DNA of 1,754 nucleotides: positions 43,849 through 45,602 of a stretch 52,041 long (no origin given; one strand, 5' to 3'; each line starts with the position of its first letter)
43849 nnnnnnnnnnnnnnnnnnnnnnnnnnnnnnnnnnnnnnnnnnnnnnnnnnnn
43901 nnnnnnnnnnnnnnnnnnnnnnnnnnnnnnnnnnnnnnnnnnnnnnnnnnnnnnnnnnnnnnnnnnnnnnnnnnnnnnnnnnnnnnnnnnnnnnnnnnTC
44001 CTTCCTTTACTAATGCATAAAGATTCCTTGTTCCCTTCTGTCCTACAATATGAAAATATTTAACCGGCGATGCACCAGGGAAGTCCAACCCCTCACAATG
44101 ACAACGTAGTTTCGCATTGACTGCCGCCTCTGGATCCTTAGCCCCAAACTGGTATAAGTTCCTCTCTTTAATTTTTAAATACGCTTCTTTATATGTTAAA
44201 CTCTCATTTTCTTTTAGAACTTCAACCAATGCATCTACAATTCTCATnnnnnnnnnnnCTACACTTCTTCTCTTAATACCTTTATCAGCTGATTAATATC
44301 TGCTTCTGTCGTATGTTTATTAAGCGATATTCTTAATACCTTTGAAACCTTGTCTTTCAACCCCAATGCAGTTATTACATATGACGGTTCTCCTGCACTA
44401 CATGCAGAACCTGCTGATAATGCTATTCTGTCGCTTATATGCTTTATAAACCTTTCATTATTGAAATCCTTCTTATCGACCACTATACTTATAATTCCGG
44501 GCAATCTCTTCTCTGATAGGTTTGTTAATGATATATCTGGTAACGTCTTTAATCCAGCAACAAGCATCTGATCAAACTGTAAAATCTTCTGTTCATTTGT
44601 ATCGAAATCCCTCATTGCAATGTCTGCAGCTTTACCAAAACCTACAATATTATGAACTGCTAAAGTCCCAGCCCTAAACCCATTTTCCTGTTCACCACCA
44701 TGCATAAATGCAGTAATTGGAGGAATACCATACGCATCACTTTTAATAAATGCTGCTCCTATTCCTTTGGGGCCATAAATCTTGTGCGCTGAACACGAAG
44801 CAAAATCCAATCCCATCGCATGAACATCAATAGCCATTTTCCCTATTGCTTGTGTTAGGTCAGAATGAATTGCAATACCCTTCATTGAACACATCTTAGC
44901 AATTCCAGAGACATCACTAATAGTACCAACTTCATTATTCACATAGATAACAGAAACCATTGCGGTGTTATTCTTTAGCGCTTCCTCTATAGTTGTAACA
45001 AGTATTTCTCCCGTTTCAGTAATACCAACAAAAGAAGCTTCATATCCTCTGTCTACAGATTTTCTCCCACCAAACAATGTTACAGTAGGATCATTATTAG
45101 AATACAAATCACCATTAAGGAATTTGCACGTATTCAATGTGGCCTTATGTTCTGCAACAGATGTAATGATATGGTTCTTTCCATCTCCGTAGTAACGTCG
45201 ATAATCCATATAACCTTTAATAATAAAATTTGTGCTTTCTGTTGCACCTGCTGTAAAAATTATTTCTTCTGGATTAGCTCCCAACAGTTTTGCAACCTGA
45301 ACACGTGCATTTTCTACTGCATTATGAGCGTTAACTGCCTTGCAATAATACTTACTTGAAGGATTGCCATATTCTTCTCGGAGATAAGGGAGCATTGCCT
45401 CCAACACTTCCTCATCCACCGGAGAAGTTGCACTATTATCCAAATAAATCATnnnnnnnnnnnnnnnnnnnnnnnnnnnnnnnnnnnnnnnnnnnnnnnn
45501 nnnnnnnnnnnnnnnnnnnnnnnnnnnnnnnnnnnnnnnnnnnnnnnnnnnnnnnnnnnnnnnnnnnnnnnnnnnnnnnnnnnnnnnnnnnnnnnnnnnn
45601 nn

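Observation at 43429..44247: Mrr-type endonuclease gene fused into the dnd operon 11 nt after dndA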

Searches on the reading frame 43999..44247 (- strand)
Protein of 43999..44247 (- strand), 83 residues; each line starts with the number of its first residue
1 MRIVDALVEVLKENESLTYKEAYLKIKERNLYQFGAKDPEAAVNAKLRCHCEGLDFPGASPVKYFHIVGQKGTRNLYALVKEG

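Call 46: predict_structure(alignment_id=A2)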
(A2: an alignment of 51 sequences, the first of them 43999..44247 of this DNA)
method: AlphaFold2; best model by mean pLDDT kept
length: 83 residues; sequences in the alignment: 51
mean_pLDDT: 94.5   pTM: 0.84
mean pLDDT of the five models: 94.5, 93.4, 90.6, 86.8, 85.3
residues with pLDDT >= 90: 76; 70-90: 5; 50-70: 1; < 50: 1
segments of 3 or more residues with pLDDT < 50: none
pLDDT, mean of each block of 10 residues (from residue 1): 96 97 98 95 97 92 96 96 62
secondary structure, 60 per line:
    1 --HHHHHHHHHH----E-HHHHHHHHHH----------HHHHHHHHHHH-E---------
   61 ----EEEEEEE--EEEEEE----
elements in order: H3-12 H19-28 H39-49 E65-71 E74-79

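Call 65: fold_search(model_id=the predicted structure, library=pdb)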
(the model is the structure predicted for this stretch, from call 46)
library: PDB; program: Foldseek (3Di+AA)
matches with E <= 10: 386; with E <= 0.001: 0
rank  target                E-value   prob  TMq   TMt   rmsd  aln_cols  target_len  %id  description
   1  6el8_A                2.1e-02  1.00  0.66  0.62   3.0        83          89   22  Crystal structure of the Forkhead domain of human FOXN1 in complex with DNA (released 2017-11-15)
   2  5ocn_F                1.2e-01  0.99  0.65  0.64   2.8        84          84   21  Crystal structure of the forkhead domain of human FOXN1 (released 2017-08-02)
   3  5ocn_D                1.9e-01  0.97  0.65  0.65   2.7        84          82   20  Crystal structure of the forkhead domain of human FOXN1 (released 2017-08-02)
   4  2w57_A                1.9e-01  0.95  0.63  0.42   3.6        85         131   18  Crystal structure of the Vibrio cholerae ferric uptake regulator (Fur) reveals structural rearrangement of the DNA-bin (released 2009-01-20)
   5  5f5f_G                2.4e-01  0.84  0.55  0.35   3.5        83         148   16  X-ray structure of Roquin ROQ domain in complex with a Selex-derived hexa-loop RNA motif (released 2016-04-06)
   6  5x07_I                2.4e-01  0.80  0.58  0.59   7.6        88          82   14  Crystal structure of FOXA2 DNA binding domain bound to a full consensus DNA site (released 2017-08-16)
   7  2o03                  2.7e-01  0.90  0.58  0.39   3.6        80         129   14  Crystal structure of FurB from M. tuberculosis- a Zinc uptake regulator (released 2007-02-13)
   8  6aht_A                2.7e-01  0.38  0.45  0.36   6.2        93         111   12  Plasmid partitioning protein TubR from Bacillus cereus (released 2019-06-26)
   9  8bzm_E                2.9e-01  0.84  0.59  0.53   3.7        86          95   15  FOXK1-ELF1-heterodimer bound to DNA (released 2023-12-27)
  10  6btc_B                3.5e-01  0.38  0.44  0.46   5.4        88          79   17  SCCmec type IV LP1413 - nucleic acids binding protein (released 2018-07-25)
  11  7cby_C                3.8e-01  0.72  0.58  0.50   3.1        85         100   19  Structure of FOXG1 DNA binding domain bound to DBE2 DNA site (released 2020-10-28)
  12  1vtn_C                3.8e-01  0.72  0.58  0.49   8.8        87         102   13  CO-CRYSTAL STRUCTURE OF THE HNF-3/FORK HEAD DNA-RECOGNITION MOTIF RESEMBLES HISTONE H5 (released 2011-07-13)
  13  4zlc_C                3.8e-01  0.69  0.55  0.35   3.5        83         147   16  Crystal structure of the ROQ domain of human Roquin-2 (released 2015-08-19)
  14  6ez1_A                4.0e-01  0.82  0.57  0.45   3.8        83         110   12  Structure of h. salinarum RosR (vng0258) grown from NaBr (released 2018-08-22)
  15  2c6y_B                4.0e-01  0.80  0.60  0.54   3.3        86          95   15  Crystal structure of interleukin enhancer-binding factor 1 bound to DNA (released 2006-04-18)
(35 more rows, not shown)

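Call 75: search_protein_representatives(protein=window:43999-44247:-)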
Query: 83 residues. Proteins with E-value up to 0.001 (for the whole library): 285; up to 1e-10: 72; up to 1e-30: 2. The best 150 are listed.
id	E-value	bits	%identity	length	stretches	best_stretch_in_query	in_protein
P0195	1.2e-40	153.0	90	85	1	1-81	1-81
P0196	1.1e-36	140.4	92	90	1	1-72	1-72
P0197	2.5e-27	110.5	69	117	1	1-80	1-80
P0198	3.3e-20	87.9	36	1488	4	3-59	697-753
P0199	2.4e-18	81.9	52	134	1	1-82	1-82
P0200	3.1e-18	81.6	53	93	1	1-76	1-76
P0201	9.0e-18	80.1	51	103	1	2-81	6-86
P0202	3.3e-17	78.3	52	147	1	3-81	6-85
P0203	3.7e-17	78.2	40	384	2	3-70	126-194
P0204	4.6e-17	77.9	74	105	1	33-82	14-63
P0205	1.3e-15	73.2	61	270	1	1-69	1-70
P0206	1.5e-15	73.1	52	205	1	1-80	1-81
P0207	3.1e-15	72.0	52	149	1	1-80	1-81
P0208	3.2e-15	72.0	51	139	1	1-80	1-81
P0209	6.5e-15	71.0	51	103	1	2-76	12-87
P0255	1.2e-11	60.6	32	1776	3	3-80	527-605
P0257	1.5e-11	60.3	45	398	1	1-80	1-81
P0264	4.0e-11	59.0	45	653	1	1-80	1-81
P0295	5.8e-09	52.1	34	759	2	4-78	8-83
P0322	6.1e-08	48.8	36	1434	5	38-67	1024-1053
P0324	8.2e-08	48.4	38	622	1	1-81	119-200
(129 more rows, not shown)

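Call 76: search_protein_families(library=pfam, proteins=[P0198, P0255, P0322, P0203, P0295, P0264, P0324, P0257], max_evalue=0.001)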
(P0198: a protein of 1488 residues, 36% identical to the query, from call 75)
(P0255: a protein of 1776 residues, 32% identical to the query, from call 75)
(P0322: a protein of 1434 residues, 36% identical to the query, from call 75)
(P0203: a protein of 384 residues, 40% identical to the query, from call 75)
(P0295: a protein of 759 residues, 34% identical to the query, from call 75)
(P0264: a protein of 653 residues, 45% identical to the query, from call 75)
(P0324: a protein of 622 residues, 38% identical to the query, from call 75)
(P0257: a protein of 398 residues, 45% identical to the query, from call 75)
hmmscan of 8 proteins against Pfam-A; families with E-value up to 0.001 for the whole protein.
P0198 (1488 aa): 1 family
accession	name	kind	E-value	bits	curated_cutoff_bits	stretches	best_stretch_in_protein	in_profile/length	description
PF05066.19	HARE-HTH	-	1.3e-26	93.2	25.9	3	1086-1140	2-57/71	HB1, ASXL, restriction endonuclease HTH domain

P0255 (1776 aa): 1 family
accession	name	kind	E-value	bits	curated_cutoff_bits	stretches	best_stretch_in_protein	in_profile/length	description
PF05066.19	HARE-HTH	-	1.3e-09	38.7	25.9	0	526-572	2-48/71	HB1, ASXL, restriction endonuclease HTH domain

P0322 (1434 aa): 6 families
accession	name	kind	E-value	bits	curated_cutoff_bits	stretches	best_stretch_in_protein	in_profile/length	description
PF13306.12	LRR_5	-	4.3e-09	36.8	27.7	0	959-1036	31-111/127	BspA type Leucine rich repeat region (6 copies)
PF05729.18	NACHT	-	9e-09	35.8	26.7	1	51-189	2-134/167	NACHT domain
PF17126.11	RsmF_methylt_CI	-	5.5e-07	30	27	0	927-948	17-38/61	RsmF rRNA methyltransferase first C-terminal domain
PF24883.2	NPHP3_N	-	1.8e-06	28.7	24.8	1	45-173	16-146/164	Nephrocystin 3, N-terminal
PF23952.1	LRR_EndoS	-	1.9e-06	28.5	27.9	0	899-971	35-91/116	Endo-beta-N-acetylglucosaminidase EndoS LRR domain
PF20720.3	nSTAND3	-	5.1e-05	23.5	27.2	1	44-95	12-62/155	Novel STAND NTPase 3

P0203 (384 aa): 4 families
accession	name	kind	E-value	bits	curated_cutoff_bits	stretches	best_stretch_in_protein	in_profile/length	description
PF13676.11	TIR_2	-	3.6e-18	66.6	28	1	240-354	1-109/122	TIR domain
PF05066.19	HARE-HTH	-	8.4e-16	58.6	25.9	2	4-54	2-52/71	HB1, ASXL, restriction endonuclease HTH domain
PF25318.1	WH_GDS1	-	2.5e-07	31.1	27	0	5-54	10-60/95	GDS1 winged helix domain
PF01582.25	TIR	-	4.6e-07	30.2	21.3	1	240-337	4-99/179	TIR domain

P0295 (759 aa): 4 families
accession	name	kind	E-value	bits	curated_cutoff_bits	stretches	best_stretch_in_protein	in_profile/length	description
PF07728.20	AAA_5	-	2.4e-22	79.9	22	1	494-646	1-139/139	AAA domain (dynein-related subfamily)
PF14338.12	Mrr_N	-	1.5e-14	54.3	29.5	1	340-422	3-84/87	Mrr N-terminal domain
PF05066.19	HARE-HTH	-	6.9e-07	30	25.9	0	6-48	2-44/71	HB1, ASXL, restriction endonuclease HTH domain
PF20720.3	nSTAND3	-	6.5e-05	23.1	27.2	1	476-520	1-45/155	Novel STAND NTPase 3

P0264 (653 aa): 8 families
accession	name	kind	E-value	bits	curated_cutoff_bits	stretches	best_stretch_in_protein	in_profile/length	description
PF04851.21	ResIII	-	4.1e-20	72.8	22.5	1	364-520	8-164/164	Type III restriction enzyme, res subunit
PF00270.35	DEAD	-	1.5e-11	44.7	26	1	363-524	3-166/167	DEAD/DEAH box helicase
PF18766.7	SWI2_SNF2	-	3.4e-08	33.8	26.7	1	373-560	17-193/221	SWI2/SNF2 ATPase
PF04471.18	Mrr_cat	-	6.1e-07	30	21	1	128-185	3-57/115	Restriction endonuclease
PF05066.19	HARE-HTH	-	4.1e-05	24.3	25.9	1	1-52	1-52/71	HB1, ASXL, restriction endonuclease HTH domain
PF02463.25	SMC_N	-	0.0002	21.3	40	0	94-243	119-194/220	RecF/RecN/SMC N terminal domain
PF00176.29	SNF2-rel_dom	-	0.0003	20.4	24.9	1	373-456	16-108/290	SNF2-related domain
PF05872.18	HerA_C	-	0.00081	18.6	22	0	364-402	11-49/502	Helicase HerA-like C-terminal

P0324 (622 aa): 1 family
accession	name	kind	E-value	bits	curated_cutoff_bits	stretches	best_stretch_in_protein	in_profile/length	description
PF05066.19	HARE-HTH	-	5.7e-07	30.3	25.9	1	119-173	1-54/71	HB1, ASXL, restriction endonuclease HTH domain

P0257 (398 aa): 1 family
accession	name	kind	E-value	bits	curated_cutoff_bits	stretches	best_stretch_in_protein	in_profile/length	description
PF05066.19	HARE-HTH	-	6.3e-06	26.9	25.9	1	1-52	1-52/71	HB1, ASXL, restriction endonuclease HTH domain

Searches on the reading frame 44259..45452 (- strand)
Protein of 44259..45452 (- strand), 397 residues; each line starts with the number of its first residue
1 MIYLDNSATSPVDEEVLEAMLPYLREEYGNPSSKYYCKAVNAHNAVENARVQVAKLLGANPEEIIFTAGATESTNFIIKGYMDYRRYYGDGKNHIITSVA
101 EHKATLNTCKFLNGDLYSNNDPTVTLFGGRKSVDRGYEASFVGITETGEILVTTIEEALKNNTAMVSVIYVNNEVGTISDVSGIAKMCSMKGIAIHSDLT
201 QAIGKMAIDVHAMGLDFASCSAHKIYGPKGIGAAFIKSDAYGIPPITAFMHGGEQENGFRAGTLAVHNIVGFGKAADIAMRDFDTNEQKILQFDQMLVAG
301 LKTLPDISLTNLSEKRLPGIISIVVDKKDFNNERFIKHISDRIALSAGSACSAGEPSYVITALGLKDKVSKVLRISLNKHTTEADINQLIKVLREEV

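Call 4: search_protein_families(library=pfam, proteins=[window:44259-45452:-], max_evalue=0.01)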
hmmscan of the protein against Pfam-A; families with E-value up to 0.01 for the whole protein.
window:44259-45452:- (397 aa): 2 families
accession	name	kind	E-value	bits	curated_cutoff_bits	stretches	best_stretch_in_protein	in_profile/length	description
PF00266.25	Aminotran_5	-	2.8e-73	247.5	21.5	2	135-389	112-371/371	Aminotransferase class-V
PF01041.23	DegT_DnrJ_EryC1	-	1.2e-05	25.1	19.8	1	135-209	84-156/360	DegT/DnrJ/EryC1/StrS aminotransferase family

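Call 5: search_protein_families(library=padloc, proteins=[window:44259-45452:-], max_evalue=0.01)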
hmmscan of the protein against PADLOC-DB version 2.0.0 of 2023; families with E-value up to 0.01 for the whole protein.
window:44259-45452:- (397 aa): 2 families
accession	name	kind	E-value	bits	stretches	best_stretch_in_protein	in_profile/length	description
PDLC02657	DndA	-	1.6e-119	397.5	2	135-396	111-371/372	DndA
PDLC02759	SspA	-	1.8e-118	394.1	2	134-396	108-369/374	SspA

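Call 13: search_protein_families(library=ncbifam, proteins=[window:44259-45452:-], max_evalue=0.01)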
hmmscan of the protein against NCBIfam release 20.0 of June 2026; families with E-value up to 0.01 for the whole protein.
window:44259-45452:- (397 aa): 25 families
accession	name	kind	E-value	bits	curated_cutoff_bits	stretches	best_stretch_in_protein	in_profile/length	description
TIGR03235.1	DNA_S_dndA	equivalog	1.8e-106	356.4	480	1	3-376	1-352/353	cysteine desulfurase DndA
NF010611.0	PRK14012.1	equivalog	9.3e-104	347.6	548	1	2-397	7-379/406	IscS subfamily cysteine desulfurase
TIGR02006.1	IscS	equivalog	9.3e-99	331.2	643.2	2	130-396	110-374/402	IscS subfamily cysteine desulfurase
TIGR03402.1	FeS_nifS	equivalog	4.9e-96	321.8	530.75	2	135-395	109-368/379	cysteine desulfurase NifS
TIGR03403.1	nifS_epsilon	equivalog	1.3e-75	254.6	587.7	1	2-395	1-371/382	NifS family cysteine desulfurase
NF002806.0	PRK02948.1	subfamily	7.4e-63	212.8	304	1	1-394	1-369/381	IscS subfamily cysteine desulfurase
TIGR01979.1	sufS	subfamily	2.5e-47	161.6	475.1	2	135-395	132-397/403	SufS family cysteine desulfurase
TIGR01977.1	am_tr_V_EF2568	hypoth_equivalog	3.5e-36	125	377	2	136-395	111-375/376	cysteine desulfurase family protein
NF041166.1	f2_encap_cargo1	exception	5.3e-34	118.3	800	2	138-394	362-621/623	family 2A encapsulin nanocompartment cargo protein cysteine desulfurase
NF006791.0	PRK09295.1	equivalog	2.3e-28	99.4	661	2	134-393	136-398/406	cysteine desulfurase SufS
TIGR01976.1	am_tr_V_VC1184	hypoth_equivalog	1.3e-27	97.2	352.35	2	146-393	142-401/401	cysteine desulfurase-like protein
NF008126.0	PRK10874.1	equivalog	1.5e-27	96.8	607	2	2-106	21-123/401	cysteine desulfurase CsdA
TIGR03392.1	FeS_syn_CsdA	equivalog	4.7e-27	95.2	493.6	2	2-106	18-120/398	cysteine desulfurase CsdA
NF040779.1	Sec_lyase_SclA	exception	2.4e-20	72.8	525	1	2-395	1-375/378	selenocysteine lyase SclA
TIGR04343.1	egtE_PLP_lyase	equivalog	2.8e-12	46.1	400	1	135-236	115-215/370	ergothioneine biosynthesis PLP-dependent enzyme EgtE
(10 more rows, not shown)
